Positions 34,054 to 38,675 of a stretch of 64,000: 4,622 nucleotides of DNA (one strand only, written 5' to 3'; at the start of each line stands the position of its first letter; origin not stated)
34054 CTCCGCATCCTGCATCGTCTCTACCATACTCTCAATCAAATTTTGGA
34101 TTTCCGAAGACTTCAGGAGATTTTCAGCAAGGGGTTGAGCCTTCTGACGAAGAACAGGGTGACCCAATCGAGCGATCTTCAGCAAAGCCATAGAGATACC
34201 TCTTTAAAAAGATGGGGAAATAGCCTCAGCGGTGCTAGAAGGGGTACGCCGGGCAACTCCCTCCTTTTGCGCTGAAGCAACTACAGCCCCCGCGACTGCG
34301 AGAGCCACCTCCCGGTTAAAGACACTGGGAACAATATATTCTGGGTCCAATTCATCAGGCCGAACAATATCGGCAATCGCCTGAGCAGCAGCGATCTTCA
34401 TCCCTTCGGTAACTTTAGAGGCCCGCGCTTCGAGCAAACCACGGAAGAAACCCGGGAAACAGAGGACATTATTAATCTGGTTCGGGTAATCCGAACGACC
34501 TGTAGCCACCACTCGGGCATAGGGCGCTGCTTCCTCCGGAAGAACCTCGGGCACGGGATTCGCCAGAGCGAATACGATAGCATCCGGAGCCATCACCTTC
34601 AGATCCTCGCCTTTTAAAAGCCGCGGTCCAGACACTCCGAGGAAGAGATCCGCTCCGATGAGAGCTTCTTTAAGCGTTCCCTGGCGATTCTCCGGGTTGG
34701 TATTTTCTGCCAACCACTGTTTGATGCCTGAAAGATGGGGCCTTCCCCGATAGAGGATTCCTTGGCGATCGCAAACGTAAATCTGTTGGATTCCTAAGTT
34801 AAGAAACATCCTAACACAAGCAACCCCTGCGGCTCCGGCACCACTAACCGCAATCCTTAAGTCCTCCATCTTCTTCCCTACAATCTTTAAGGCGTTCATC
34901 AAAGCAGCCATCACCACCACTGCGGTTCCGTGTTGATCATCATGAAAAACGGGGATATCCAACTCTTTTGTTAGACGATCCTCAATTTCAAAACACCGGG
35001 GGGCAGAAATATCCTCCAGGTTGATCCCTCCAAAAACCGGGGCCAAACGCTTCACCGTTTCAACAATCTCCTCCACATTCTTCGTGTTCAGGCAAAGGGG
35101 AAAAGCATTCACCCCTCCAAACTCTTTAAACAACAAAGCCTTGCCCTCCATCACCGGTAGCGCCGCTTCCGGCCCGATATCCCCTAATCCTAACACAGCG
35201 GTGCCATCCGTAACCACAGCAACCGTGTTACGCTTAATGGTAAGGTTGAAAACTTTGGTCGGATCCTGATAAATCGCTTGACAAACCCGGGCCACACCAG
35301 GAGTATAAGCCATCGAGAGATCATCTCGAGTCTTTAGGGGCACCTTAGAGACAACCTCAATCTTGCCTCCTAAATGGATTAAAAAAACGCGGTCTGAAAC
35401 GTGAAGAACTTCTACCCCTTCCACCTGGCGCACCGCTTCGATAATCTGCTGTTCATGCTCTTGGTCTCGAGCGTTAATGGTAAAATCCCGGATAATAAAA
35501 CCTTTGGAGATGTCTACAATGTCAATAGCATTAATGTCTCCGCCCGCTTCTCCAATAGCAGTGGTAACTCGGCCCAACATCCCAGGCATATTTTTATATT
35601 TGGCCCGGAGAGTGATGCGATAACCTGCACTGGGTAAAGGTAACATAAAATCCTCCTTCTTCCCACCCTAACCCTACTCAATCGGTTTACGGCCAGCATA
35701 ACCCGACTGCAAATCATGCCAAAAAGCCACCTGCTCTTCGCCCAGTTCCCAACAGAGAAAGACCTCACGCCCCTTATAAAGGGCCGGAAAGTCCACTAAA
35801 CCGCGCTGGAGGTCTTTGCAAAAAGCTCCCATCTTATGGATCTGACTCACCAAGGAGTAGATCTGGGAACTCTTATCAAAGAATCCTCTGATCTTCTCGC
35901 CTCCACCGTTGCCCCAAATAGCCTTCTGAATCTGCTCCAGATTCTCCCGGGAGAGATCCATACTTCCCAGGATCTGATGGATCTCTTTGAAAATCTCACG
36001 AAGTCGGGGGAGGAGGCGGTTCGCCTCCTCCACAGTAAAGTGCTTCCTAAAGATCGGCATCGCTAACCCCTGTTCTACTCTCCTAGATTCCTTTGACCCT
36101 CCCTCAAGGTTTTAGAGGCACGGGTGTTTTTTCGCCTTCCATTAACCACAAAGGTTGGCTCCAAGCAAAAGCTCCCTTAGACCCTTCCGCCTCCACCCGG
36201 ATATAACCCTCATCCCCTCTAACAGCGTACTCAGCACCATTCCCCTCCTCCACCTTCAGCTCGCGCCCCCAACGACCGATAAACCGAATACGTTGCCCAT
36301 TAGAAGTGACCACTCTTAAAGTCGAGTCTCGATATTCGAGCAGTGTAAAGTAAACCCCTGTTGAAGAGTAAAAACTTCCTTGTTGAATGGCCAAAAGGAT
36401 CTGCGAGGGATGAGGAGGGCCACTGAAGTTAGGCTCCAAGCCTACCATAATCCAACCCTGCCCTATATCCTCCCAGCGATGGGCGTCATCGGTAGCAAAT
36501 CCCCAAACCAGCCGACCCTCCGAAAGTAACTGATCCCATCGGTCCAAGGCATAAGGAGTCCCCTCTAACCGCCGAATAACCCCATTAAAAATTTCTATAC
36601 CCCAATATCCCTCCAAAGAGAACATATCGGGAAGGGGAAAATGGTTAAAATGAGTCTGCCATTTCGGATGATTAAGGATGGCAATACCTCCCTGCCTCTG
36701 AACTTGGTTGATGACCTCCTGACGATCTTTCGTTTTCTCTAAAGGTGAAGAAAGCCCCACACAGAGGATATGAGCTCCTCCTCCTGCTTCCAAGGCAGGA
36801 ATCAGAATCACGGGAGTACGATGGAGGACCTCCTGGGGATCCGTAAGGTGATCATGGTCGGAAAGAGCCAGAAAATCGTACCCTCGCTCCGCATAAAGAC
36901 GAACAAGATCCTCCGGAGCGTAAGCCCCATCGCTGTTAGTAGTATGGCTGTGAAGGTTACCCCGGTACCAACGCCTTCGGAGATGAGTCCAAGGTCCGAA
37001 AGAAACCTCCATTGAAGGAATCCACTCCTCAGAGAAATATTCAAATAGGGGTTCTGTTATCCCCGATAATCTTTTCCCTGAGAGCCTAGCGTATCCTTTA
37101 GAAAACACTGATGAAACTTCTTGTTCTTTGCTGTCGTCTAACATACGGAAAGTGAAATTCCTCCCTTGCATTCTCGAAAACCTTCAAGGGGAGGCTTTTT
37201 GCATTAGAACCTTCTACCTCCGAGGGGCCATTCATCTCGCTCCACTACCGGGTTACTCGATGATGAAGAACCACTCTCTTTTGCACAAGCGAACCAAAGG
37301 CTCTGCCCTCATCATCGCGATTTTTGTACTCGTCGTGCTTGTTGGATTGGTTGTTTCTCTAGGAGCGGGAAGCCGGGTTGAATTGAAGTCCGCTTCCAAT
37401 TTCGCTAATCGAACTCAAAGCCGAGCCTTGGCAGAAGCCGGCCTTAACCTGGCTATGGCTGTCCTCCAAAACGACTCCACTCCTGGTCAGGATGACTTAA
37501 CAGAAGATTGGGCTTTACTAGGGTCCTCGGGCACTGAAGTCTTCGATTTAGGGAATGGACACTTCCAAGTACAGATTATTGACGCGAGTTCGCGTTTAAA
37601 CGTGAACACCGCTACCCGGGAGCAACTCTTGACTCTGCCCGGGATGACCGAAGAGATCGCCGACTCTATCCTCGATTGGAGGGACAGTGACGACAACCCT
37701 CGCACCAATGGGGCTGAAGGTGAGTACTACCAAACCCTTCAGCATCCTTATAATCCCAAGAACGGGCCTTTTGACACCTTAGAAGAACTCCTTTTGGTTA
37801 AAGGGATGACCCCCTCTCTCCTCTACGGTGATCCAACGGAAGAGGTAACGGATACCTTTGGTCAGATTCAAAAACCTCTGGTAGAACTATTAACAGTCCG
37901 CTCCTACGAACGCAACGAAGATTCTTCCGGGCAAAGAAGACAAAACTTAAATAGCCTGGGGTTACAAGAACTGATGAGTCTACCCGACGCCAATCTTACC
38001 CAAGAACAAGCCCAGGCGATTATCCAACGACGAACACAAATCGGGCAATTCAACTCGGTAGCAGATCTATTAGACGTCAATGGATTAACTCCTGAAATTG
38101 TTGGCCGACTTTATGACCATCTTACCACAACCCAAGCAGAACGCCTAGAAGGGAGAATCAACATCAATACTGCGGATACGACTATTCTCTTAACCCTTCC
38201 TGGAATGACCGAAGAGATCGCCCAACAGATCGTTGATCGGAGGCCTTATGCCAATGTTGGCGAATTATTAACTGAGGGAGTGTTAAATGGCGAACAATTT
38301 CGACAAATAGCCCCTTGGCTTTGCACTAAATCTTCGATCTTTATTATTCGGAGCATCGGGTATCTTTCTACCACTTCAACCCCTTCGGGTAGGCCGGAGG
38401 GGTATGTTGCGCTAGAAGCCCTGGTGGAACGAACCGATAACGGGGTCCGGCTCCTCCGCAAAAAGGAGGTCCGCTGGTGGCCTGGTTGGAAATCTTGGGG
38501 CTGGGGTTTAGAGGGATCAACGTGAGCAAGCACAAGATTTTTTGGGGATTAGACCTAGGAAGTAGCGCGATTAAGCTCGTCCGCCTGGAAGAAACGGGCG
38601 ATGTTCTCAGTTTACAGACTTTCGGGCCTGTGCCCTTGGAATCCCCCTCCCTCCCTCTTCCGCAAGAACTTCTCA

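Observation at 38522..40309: PilM and PilN fused in one polypeptide, with a roughly 55-aa Pro/Ser-rich insertion inside the PilM actin-like domain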

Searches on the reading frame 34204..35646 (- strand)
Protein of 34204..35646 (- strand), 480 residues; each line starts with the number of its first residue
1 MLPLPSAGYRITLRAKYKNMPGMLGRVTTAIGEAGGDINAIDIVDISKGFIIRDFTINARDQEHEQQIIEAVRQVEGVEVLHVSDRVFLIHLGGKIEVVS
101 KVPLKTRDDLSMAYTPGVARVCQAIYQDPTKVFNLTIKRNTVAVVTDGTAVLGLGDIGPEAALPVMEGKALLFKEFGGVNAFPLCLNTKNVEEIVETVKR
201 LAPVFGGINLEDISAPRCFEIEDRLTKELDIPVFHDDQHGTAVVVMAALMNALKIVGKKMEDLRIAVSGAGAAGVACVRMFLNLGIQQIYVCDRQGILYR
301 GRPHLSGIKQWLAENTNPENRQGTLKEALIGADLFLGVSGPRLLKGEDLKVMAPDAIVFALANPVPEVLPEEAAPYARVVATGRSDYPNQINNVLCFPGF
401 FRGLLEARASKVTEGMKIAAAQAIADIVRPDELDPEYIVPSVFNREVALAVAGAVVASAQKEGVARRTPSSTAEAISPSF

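Call 50: find_homologous_proteins(query=window:34204-35646:-, max_evalue=1e-50)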
Query window:34204-35646:- (480 aa): 8000 proteins with E <= 1e-50 among 8000 candidates; the best 120 are listed.
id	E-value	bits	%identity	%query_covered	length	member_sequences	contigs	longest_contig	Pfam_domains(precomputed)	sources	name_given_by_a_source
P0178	5.2e-293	990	94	100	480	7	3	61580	PF00390.25,PF03949.22,PF13291.13,PF01842.32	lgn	-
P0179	6.6e-216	736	-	-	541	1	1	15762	PF00390.25,PF03949.22,PF13291.13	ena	-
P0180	1.1e-209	715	68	97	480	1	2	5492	PF00390.25,PF03949.22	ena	-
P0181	1.2e-208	712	67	98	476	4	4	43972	PF00390.25,PF03949.22,PF13291.13,PF01842.32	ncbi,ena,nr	ncbi:MAG TPA: NAD-dependent malic enzyme [Blastocatellia bacterium]|nr:NAD-dependent malic enzyme [B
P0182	3.2e-208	710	68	98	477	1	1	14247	PF00390.25,PF03949.22,PF13291.13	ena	-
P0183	3.2e-207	707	66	98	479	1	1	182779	PF00390.25,PF03949.22,PF13291.13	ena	-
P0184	3.5e-207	707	66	97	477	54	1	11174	PF00390.25,PF03949.22,PF13291.13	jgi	jgi:malate dehydrogenase (oxaloacetate-decarboxylating)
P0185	3.7e-207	707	66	97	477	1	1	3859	PF00390.25,PF03949.22,PF13291.13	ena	-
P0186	8.1e-207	706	65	98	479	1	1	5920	PF00390.25,PF03949.22,PF13291.13,PF01842.32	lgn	-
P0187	9.1e-207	705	66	98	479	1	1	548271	PF00390.25,PF03949.22,PF13291.13,PF01842.32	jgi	jgi:malate dehydrogenase (oxaloacetate-decarboxylating)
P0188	1.3e-206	705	67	97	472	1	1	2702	PF00390.25,PF03949.22,PF13291.13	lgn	-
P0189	1.5e-206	705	66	98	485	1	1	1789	PF00390.25,PF03949.22,PF13291.13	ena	-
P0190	1.5e-206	705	65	98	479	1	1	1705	PF00390.25,PF03949.22,PF13291.13,PF01842.32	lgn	-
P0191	1.9e-206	704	67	98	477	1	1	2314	PF00390.25,PF03949.22,PF13291.13,PF01842.32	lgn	-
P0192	2.1e-206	704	67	98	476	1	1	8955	PF00390.25,PF03949.22,PF13291.13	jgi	jgi:malate dehydrogenase (oxaloacetate-decarboxylating)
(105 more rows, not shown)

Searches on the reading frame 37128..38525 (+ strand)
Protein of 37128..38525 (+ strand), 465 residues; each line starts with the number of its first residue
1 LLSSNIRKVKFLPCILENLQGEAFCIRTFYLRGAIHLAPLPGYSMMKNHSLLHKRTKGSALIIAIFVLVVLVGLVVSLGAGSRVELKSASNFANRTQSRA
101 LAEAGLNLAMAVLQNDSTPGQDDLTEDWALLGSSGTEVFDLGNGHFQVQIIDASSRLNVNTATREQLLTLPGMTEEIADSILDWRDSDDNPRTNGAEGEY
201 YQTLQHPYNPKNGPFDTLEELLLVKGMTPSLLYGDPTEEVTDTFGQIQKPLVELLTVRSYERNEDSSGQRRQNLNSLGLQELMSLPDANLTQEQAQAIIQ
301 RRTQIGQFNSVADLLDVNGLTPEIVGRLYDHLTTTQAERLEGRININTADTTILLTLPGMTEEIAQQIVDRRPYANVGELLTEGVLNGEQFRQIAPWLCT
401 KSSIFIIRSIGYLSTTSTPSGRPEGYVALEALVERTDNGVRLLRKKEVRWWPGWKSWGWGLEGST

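Call 3: search_protein_families(library=pfam, proteins=[window:37128-38525:+], max_evalue=0.1)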
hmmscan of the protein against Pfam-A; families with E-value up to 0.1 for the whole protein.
window:37128-38525:+ (465 aa): 10 families
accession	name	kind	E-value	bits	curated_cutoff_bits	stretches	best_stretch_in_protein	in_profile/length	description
PF12836.13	HHH_3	-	2.1e-33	114.6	27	4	343-398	5-64/65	Helix-hairpin-helix motif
PF21687.3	T2SSK_1st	-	5.3e-22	79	26.2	1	163-231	22-94/107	Type II secretion system (T2SS), protein K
PF03934.19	T2SSK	-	1.1e-15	58.2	24.2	2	344-388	1-49/63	Type II secretion system (T2SS), protein K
PF00633.29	HHH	-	1.7e-14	53.3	24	1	158-183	4-29/30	Helix-hairpin-helix motif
PF14520.12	HHH_5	-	1.7e-08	35.3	27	1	313-370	3-53/57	Helix-hairpin-helix domain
PF06514.17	PsbU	-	3.5e-06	27.4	24.5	1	339-387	10-58/93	Photosystem II 12 kDa extrinsic protein (PsbU)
PF14341.11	PilX_N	-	5.3e-05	23.6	25.5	1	57-107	1-51/51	PilX N-terminal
PF12826.13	HHH_2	-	0.00054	20.5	27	0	159-190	29-60/64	Helix-hairpin-helix motif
PF14579.12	HHH_6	-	0.0025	18.4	25.6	0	289-316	32-59/90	Helix-hairpin-helix motif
PF15955.10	Cuticle_4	-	0.092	13.9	27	0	32-44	51-63/77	Cuticle protein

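Call 4: search_protein_families(library=ncbifam, proteins=[window:37128-38525:+], max_evalue=0.1)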
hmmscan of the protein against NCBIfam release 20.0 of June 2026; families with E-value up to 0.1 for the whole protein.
window:37128-38525:+ (465 aa): 8 families
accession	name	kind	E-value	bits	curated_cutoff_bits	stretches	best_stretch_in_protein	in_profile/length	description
NF037980.1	T2SS_GspK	equivalog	4.5e-47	161.1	130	2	57-232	2-197/307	type II secretion system minor pseudopilin GspK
TIGR01259.1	comE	subfamily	7e-17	61.5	152.35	1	261-333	49-119/120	comEA protein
TIGR00426.1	TIGR00426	subfamily_domain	1.4e-14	53.9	53.1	1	273-333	9-68/69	competence protein ComEA helix-hairpin-helix repeat region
TIGR02600.1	Verru_Chthon_A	subfamily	1.3e-10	39.9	332.3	1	58-118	1-61/1296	Verru_Chthon cassette protein A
NF002708.1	PRK02515.1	equivalog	4.3e-05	23.4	85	1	332-390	47-105/137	photosystem II complex extrinsic protein PsbU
TIGR01954.1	nusA_Cterm_rpt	equivalog_domain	0.0051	16.9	48.15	0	310-328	24-42/50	transcription termination factor NusA, C-terminal duplication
TIGR03916.1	rSAM_link_UDG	hypoth_equivalog_domain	0.0061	15.7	343.5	0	344-377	322-355/415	putative DNA modification/repair radical SAM protein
NF051896.1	tapirin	equivalog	0.065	11.5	600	1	47-78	8-39/660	cellulose-binding protein tapirin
